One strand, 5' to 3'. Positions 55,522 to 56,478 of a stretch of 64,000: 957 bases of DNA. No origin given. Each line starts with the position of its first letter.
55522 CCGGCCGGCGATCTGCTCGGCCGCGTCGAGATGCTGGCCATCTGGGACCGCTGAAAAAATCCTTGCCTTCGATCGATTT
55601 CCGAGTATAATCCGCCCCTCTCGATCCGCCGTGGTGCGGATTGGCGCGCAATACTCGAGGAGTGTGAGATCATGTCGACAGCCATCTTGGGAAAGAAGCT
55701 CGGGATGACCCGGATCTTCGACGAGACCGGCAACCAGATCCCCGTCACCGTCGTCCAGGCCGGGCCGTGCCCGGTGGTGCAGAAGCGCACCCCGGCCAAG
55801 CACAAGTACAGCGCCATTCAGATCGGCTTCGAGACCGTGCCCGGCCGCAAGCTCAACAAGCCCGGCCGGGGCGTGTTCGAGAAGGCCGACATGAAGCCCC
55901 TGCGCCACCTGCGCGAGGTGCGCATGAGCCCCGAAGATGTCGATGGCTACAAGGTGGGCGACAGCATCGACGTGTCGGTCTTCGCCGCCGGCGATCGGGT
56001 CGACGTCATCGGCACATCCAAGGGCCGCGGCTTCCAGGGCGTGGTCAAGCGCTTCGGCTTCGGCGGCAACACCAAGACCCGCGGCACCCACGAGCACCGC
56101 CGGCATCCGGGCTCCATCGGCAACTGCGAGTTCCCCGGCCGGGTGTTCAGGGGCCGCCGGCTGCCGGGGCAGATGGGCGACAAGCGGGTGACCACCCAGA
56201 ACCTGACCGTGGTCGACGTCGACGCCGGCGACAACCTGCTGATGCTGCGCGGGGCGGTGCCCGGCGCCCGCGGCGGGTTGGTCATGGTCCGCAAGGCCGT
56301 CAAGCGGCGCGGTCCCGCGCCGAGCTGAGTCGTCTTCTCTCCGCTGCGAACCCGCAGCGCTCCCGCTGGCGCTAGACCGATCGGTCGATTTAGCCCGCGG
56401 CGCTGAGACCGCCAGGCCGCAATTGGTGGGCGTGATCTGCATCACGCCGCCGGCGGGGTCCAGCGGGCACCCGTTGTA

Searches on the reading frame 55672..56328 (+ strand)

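Call 82: search_protein_families(library=pfam, proteins=[window:55672-56328:+], max_evalue=0.0001)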
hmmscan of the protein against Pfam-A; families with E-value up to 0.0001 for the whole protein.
window:55672-56328:+ (218 aa): 1 family
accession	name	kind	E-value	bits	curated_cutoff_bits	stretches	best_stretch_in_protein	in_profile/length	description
PF00297.29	Ribosomal_L3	-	3e-15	56.5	22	1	102-187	210-292/369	Ribosomal protein L3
